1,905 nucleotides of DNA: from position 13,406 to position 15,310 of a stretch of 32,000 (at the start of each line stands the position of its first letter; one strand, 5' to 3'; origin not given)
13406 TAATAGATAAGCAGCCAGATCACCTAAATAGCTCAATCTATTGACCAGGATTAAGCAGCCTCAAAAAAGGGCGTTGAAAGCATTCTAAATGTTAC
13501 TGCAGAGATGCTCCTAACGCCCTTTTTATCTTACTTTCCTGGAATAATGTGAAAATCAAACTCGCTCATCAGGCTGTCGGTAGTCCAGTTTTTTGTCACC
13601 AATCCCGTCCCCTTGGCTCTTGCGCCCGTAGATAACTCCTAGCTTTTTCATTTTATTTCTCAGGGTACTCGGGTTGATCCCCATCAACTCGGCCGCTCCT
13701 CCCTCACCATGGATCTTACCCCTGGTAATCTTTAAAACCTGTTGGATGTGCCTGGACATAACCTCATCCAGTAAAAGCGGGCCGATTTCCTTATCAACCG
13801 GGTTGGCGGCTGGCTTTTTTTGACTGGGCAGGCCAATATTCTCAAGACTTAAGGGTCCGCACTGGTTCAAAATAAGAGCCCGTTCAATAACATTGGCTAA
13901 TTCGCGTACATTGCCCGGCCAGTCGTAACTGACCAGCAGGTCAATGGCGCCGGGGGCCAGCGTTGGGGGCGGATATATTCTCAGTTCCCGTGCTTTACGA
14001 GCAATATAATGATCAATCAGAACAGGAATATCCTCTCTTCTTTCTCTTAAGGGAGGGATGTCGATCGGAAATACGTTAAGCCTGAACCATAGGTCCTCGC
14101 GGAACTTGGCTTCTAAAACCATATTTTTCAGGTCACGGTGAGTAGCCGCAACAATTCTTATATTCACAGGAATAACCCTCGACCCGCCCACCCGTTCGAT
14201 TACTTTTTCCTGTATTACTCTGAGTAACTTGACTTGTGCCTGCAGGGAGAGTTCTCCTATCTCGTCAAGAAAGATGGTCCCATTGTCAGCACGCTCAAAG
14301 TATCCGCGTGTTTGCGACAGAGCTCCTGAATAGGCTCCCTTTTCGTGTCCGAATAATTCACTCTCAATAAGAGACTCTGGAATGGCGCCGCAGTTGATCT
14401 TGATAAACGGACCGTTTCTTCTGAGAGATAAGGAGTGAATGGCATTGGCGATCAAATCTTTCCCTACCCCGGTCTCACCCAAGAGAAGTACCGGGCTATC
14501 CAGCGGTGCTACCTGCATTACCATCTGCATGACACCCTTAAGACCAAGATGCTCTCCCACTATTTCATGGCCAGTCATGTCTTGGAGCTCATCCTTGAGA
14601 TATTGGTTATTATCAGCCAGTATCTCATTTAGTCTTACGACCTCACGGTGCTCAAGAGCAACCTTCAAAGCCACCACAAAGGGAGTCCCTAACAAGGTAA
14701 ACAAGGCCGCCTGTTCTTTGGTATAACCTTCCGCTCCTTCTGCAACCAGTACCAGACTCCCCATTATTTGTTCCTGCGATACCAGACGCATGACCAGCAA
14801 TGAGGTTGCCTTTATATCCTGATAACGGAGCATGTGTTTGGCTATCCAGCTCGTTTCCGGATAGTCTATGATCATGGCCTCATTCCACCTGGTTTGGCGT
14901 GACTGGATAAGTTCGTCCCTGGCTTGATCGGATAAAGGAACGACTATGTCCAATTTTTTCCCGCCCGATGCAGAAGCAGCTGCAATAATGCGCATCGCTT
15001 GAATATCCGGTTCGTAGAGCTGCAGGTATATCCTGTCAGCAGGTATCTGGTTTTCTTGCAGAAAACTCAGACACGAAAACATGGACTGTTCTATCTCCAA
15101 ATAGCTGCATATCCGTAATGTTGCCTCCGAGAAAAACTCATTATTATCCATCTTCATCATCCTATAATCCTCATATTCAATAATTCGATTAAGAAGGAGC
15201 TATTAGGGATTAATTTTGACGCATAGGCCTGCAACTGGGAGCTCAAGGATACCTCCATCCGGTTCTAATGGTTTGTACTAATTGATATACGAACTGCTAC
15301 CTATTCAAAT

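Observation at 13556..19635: Sigma-54/GAF-controlled UbiD - OFA-type MFS - UbiX - LpdD-like operon: candidate inducible prFMN decarboxylase coupled to substrate/product exchange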

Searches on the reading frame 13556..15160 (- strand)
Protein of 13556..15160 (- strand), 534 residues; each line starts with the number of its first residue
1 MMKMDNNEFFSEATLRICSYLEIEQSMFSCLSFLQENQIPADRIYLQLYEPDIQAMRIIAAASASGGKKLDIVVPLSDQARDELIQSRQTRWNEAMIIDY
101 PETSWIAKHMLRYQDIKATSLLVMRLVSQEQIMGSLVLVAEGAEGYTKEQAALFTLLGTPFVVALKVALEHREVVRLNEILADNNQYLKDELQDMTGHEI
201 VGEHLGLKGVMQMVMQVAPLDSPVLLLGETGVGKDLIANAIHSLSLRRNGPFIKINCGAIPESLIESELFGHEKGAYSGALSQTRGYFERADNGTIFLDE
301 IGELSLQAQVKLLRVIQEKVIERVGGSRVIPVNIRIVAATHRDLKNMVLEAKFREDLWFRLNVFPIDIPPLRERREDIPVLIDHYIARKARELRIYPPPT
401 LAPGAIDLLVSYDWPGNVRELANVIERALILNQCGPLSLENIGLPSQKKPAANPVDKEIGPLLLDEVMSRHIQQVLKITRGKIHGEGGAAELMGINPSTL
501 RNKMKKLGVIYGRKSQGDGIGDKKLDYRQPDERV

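Call 3: search_protein_families(library=pfam, proteins=[window:13556-15160:-], max_evalue=0.01)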
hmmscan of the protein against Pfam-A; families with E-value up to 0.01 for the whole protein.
window:13556-15160:- (534 aa): 9 families
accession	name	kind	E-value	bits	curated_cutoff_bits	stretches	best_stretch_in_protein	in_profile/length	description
PF00158.32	Sigma54_activat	-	7.2e-68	228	20.2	1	200-366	1-167/168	Sigma-54 interaction domain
PF25601.1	AAA_lid_14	-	3.7e-21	75.2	27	1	372-442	1-70/87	AAA+ ATPase lid domain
PF14532.12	Sigma54_activ_2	-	2.3e-17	63.9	25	1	212-371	12-138/138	Sigma-54 interaction domain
PF02954.25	HTH_8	-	6.2e-06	26.3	22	1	470-507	8-42/42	Bacterial regulatory protein, Fis family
PF07728.20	AAA_5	-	2.3e-05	24.9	22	1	223-342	1-123/139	AAA domain (dynein-related subfamily)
PF00004.35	AAA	-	2.7e-05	25.1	21.2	1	224-342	1-110/131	ATPase family associated with various cellular activities (AAA)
PF07724.20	AAA_2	-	0.00051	20.6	27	1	224-343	6-126/166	AAA domain (Cdc48 subfamily)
PF01078.27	Mg_chelatase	-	0.0012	18.8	20.3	0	282-340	96-156/207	Magnesium chelatase, subunit ChlI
PF13185.12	GAF_2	-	0.01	16.5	28.6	0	94-165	65-135/136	GAF domain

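Call 4: search_protein_families(library=ncbifam, proteins=[window:13556-15160:-], max_evalue=0.01)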
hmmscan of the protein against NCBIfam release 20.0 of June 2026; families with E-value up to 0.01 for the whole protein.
window:13556-15160:- (534 aa): 30 families (the best 25 are shown)
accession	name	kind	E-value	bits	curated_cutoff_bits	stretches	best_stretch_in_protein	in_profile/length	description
TIGR01817.1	nifA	equivalog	2.8e-101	339.9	528.85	1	25-448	22-444/534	nif-specific transcriptional activator NifA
NF011958.0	PRK15429.1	equivalog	3.4e-100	336.6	830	1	117-509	296-686/692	formate hydrogenlyase transcriptional activator FlhA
NF003451.0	PRK05022.1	equivalog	1e-94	318.1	476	1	119-433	113-424/512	nitric oxide reductase transcriptional regulator NorR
TIGR02915.1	PEP_resp_reg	equivalog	1.6e-94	317.3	502.6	1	175-509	117-444/445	PEP-CTERM-box response regulator transcription factor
NF041552.1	TF_PrdR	equivalog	1e-93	314.7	795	1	184-506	250-575/577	sigma-54 dependent transcriptional regulator PrdR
NF008469.0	PRK11361.1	equivalog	1.1e-90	304.6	714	1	174-503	119-450/461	acetoacetate metabolism transcriptional regulator AtoC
NF038308.1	RNA_repair_RtcR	equivalog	2e-88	297.6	650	1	182-439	164-429/530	RNA repair transcriptional activator RtcR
TIGR01818.1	ntrC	equivalog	5.2e-87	292.6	558.6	1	150-442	90-377/463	nitrogen regulation protein NR(I)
NF050807.1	TransRegFlbDCaul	equivalog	1.1e-82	278.3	750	1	200-506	120-437/454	sigma-54-dependent transcriptional regulator FlbD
TIGR02974.1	phageshock_pspF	equivalog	2.3e-81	273.6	443.55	1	201-444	2-245/336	phage shock protein operon transcriptional activator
NF007689.0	PRK10365.1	equivalog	4.6e-80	269.6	760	1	198-504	139-439/441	sigma-54-dependent response regulator transcription factor ZraR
NF041906.1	V4R_TF_MobR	exception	8.3e-80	268.8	999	1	188-506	222-543/544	phenol degradation transcriptional regulator MobR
TIGR02329.1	propionate_PrpR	equivalog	4.1e-78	263.3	499.2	1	195-505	209-525/526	propionate catabolism operon regulatory protein PrpR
NF008085.0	PRK10820.1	equivalog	1.6e-76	258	576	1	190-509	195-512/520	transcriptional regulator TyrR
NF049963.1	RespRegFlgRCampy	domain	1.6e-74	251.3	750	1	181-505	119-425/429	fla regulon two-component system response regulator FlgR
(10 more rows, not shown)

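Call 45: find_homologous_proteins(query=window:13556-15160:-, max_evalue=1e-30)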
Query window:13556-15160:- (534 aa): 8000 proteins with E <= 1e-30 among 8000 candidates; the best 120 are listed.
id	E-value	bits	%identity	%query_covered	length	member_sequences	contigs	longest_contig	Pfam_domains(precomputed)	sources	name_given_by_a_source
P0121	0.0e+0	1185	100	100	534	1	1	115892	PF00158.33,PF25601.2,PF02954.26,PF14532.13,PF07728.21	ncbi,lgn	-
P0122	2.2e-230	784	53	97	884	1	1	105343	PF13185.13,PF00158.33,PF25601.2,PF01590.33,PF14532.13,PF07728.21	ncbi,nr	ncbi:MAG: sigma 54-interacting transcriptional regulator [Thermodesulfobacteriota bacterium]|nr:sigm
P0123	3.0e-220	750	54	96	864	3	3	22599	PF13185.13,PF00158.33,PF25601.2,PF01590.33,PF14532.13,PF07728.21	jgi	jgi:transcriptional regulator with GAF, ATPase, and Fis domain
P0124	3.1e-217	740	49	96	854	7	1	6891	PF13185.13,PF00158.33,PF25601.2,PF01590.33,PF13492.13,PF00004.36,PF14532.13,PF07728.21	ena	-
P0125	3.8e-216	737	50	96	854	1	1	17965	PF13185.13,PF00158.33,PF25601.2,PF01590.33,PF13492.13,PF14532.13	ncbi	ncbi:sigma-54 interaction domain-containing protein [Thermodesulfobacteriota bacterium]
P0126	8.4e-216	736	51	96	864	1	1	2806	PF13185.13,PF00158.33,PF25601.2,PF01590.33,PF14532.13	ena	-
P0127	1.2e-215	735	51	96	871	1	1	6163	PF13185.13,PF00158.33,PF25601.2,PF01590.33,PF13492.13,PF14532.13,PF07728.21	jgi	jgi:transcriptional regulator with GAF, ATPase, and Fis domain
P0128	5.5e-215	733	55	97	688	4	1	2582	PF13185.13,PF00158.33,PF25601.2,PF01590.33,PF13492.13,PF14532.13,PF07728.21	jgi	-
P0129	6.0e-211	720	53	97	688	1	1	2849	PF13185.13,PF00158.33,PF25601.2,PF01590.33,PF13492.13,PF14532.13,PF07728.21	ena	-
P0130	1.6e-210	718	53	96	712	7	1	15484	PF13185.13,PF00158.33,PF25601.2,PF01590.33,PF13492.13,PF14532.13,PF07728.21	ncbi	-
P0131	1.9e-210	718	53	96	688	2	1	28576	PF13185.13,PF00158.33,PF25601.2,PF01590.33,PF13492.13,PF14532.13,PF07728.21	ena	-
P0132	2.0e-210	718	50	96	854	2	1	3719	PF13185.13,PF00158.33,PF25601.2,PF01590.33,PF13492.13,PF00004.36,PF14532.13,PF07728.21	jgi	jgi:transcriptional regulator with GAF, ATPase, and Fis domain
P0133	1.5e-209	715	53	97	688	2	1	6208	PF13185.13,PF00158.33,PF25601.2,PF01590.33,PF02954.26,PF13492.13,PF14532.13,PF07728.21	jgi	-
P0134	1.9e-208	711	54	96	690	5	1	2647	PF13185.13,PF00158.33,PF25601.2,PF01590.33,PF13492.13,PF14532.13,PF07728.21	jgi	-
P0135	3.2e-207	707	50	97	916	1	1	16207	PF13185.13,PF00158.33,PF25601.2,PF01590.33,PF13492.13,PF14532.13,PF07728.21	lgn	-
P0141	2.0e-204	698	62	96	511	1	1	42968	PF00158.33,PF25601.2,PF14532.13,PF07728.21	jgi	-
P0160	5.1e-195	667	59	96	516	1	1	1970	PF13185.13,PF00158.33,PF25601.2,PF01590.33,PF00004.36,PF14532.13,PF07728.21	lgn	-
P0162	2.1e-194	665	61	97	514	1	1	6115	PF00158.33,PF25601.2,PF02954.26,PF14532.13,PF07728.21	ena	-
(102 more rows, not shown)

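Call 64: find_encoding_contigs(protein=P0141, flank=7000, max_places=2)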
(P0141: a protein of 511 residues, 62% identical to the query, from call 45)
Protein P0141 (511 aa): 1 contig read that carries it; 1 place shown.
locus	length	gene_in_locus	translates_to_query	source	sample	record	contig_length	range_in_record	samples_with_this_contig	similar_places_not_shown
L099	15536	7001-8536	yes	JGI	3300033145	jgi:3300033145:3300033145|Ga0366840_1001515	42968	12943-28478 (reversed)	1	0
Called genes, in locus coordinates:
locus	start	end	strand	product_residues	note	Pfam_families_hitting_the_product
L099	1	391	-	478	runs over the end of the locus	PF20695:UbiD_N, PF01977:UbiD, PF20696:UbiD_C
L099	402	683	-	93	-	-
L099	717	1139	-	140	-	-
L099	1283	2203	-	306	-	PF00142:Fer4_NifH (faint), PF02374:ArsA_ATPase (weak), PF10609:ParA, PF13614:AAA_31 (weak), PF01656:CbiA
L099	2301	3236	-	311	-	PF00142:Fer4_NifH (faint), PF01656:CbiA, PF02374:ArsA_ATPase (weak), PF09140:MipZ, PF10609:ParA, PF13614:AAA_31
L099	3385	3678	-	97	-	-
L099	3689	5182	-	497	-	PF20695:UbiD_N, PF20696:UbiD_C (faint), PF01977:UbiD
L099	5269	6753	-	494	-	PF20695:UbiD_N, PF01977:UbiD, PF20696:UbiD_C (weak)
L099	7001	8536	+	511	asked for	PF00158:Sigma54_activat, PF14532:Sigma54_activ_2, PF07728:AAA_5 (weak), PF25601:AAA_lid_14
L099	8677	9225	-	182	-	-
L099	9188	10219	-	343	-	PF09952:AbiEi_2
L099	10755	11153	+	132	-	PF18735:HEPN_RiboL-PSP (weak), PF18737:HEPN_MAE_28990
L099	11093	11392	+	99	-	PF18735:HEPN_RiboL-PSP, PF18737:HEPN_MAE_28990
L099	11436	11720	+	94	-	PF04555:XhoI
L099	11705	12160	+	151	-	PF04555:XhoI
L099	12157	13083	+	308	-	PF01170:UPF0020 (faint), PF08241:Methyltransf_11 (faint), PF13649:Methyltransf_25 (faint), PF01555:N6_N4_Mtase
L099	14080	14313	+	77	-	-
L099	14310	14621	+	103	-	PF02452:PemK_toxin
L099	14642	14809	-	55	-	-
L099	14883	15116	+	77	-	-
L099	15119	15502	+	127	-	PF01850:PIN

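Call 65: find_encoding_contigs(protein=P0162, flank=7000, max_places=2)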
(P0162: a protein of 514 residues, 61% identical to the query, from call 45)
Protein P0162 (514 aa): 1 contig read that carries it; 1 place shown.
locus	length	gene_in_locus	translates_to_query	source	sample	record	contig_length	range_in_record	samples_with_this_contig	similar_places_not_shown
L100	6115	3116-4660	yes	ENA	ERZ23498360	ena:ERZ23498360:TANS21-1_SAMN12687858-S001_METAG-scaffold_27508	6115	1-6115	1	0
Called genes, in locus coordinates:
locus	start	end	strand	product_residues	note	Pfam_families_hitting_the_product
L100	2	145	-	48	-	?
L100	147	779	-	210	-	-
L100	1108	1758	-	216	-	PF01073:3Beta_HSD, PF01370:Epimerase, PF05368:NmrA, PF13460:NAD_binding_10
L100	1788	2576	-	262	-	PF00753:Lactamase_B, PF13483:Lactamase_B_3, PF12706:Lactamase_B_2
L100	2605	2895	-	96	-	-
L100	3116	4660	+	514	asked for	PF07728:AAA_5 (faint), PF00158:Sigma54_activat, PF14532:Sigma54_activ_2, PF25601:AAA_lid_14, PF02954:HTH_8 (weak)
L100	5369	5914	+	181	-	PF00392:GntR, PF07729:FCD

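Call 69: search_protein_families(library=ncbifam, proteins=[L099:5269-6753:-, L099:3689-5182:-, L099:2301-3236:-, L099:3385-3678:-, L099:717-1139:-], max_evalue=0.00001)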
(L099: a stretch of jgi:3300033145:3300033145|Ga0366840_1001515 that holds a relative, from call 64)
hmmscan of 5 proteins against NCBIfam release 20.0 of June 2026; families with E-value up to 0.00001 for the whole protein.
L099:5269-6753:- (494 aa): 7 families
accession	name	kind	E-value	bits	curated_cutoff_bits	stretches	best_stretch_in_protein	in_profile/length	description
TIGR00148.1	TIGR00148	subfamily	2.4e-71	240.7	244.85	1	6-420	3-414/438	UbiD family decarboxylase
TIGR02723.1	phenyl_P_alpha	equivalog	6.6e-53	180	564.6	1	6-480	12-480/485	phenylphosphate carboxylase subunit alpha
NF041219.1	BagN_FevL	exception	1.9e-52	178.4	1000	1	3-328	19-343/502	bagremycin/ferroverdin biosynthesis UbiD family decarboxylase BagN/FevL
NF041204.1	VdcC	exception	5e-52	176.9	650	1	3-447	3-439/467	non-oxidative hydroxyarylic acid decarboxylases subunit C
TIGR03701.1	mena_SCO4490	equivalog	7.9e-46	156.7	495.9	1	6-418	1-416/433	menaquinone biosynthesis decarboxylase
NF008175.0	PRK10922.1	equivalog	3.3e-33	115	788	1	3-446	8-460/497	4-hydroxy-3-polyprenylbenzoate decarboxylase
TIGR02724.1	phenyl_P_beta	equivalog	5.2e-33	114.1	468.95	1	3-478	2-468/472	phenylphosphate carboxylase subunit beta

L099:3689-5182:- (497 aa): 7 families
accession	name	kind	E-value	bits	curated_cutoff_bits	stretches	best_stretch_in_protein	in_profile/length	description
TIGR00148.1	TIGR00148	subfamily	2.2e-71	240.8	244.85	1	3-396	1-392/438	UbiD family decarboxylase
NF041204.1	VdcC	exception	3.5e-57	193.9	650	1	2-329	3-325/467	non-oxidative hydroxyarylic acid decarboxylases subunit C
NF041219.1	BagN_FevL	exception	2.8e-54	184.4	1000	1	2-478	19-501/502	bagremycin/ferroverdin biosynthesis UbiD family decarboxylase BagN/FevL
TIGR03701.1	mena_SCO4490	equivalog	1.5e-49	168.9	495.9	1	6-308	2-308/433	menaquinone biosynthesis decarboxylase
TIGR02723.1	phenyl_P_alpha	equivalog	2e-48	165.2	564.6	1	4-483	11-482/485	phenylphosphate carboxylase subunit alpha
NF008175.0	PRK10922.1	equivalog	7.6e-28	97.3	788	1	2-303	8-318/497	4-hydroxy-3-polyprenylbenzoate decarboxylase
TIGR02724.1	phenyl_P_beta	equivalog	5.7e-26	90.9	468.95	1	1-303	1-297/472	phenylphosphate carboxylase subunit beta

L099:2301-3236:- (311 aa): 17 families
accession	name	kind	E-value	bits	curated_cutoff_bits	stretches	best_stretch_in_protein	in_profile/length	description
NF041136.1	MrpORP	equivalog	4.7e-69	233.4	450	1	52-301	1-250/365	iron-sulfur cluster carrier protein MrpORP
NF008669.0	PRK11670.1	equivalog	1e-48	166.1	348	1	47-305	98-355/369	iron-sulfur cluster carrier protein ApbC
TIGR01969.1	minD_arch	subfamily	1.2e-26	93.4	201.75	2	154-301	99-232/251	cell division ATPase MinD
TIGR01968.1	minD_bact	equivalog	3.7e-17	62.5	212.9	1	59-297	4-234/261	septum site-determining protein MinD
NF041546.1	ParA_partition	equivalog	1e-10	41.5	180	1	59-99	2-42/203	ParA family partition ATPase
NF047398.1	AAA_KGGVGR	domain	2.8e-09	37.6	90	1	59-103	5-49/190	KGGVGR-motif variant AAA ATPase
NF008079.0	PRK10818.1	equivalog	2.3e-08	33.7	508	1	59-283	5-231/270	septum site-determining protein MinD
TIGR03371.1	cellulose_yhjQ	equivalog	2.4e-08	33.8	157.85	1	58-95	3-40/246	cellulose biosynthesis protein BcsQ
TIGR01007.1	eps_fam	subfamily_domain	4e-08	33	108.05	1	54-227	16-188/204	polysaccharide biosynthesis tyrosine autokinase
TIGR00345.1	GET3_arsA_TRC40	subfamily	6.3e-07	29.2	135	1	63-134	3-70/299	TRC40/GET3/ArsA family transport-energizing ATPase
NF033200.1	F430_CfbC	exception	7.2e-07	28.8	402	0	58-94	2-37/260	Ni-sirohydrochlorin a,c-diamide reductive cyclase ATP-dependent reductase subunit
TIGR01281.1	DPOR_bchL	equivalog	1.2e-06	28.1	345.15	1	63-89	6-32/268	ferredoxin:protochlorophyllide reductase (ATP-dependent) iron-sulfur ATP-binding protein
TIGR01287.1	nifH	equivalog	1.5e-06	27.8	394.35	1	58-113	2-56/275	nitrogenase iron protein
NF009701.0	PRK13230.1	subfamily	1.9e-06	27.1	350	1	59-105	4-49/291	nitrogenase reductase-like protein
NF053621.1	ATPseBagBMYCTU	equivalog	2e-06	27.1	521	1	52-94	7-49/371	ATPase BagB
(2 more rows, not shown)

L099:3385-3678:- (97 aa): 0 families

L099:717-1139:- (140 aa): 0 families
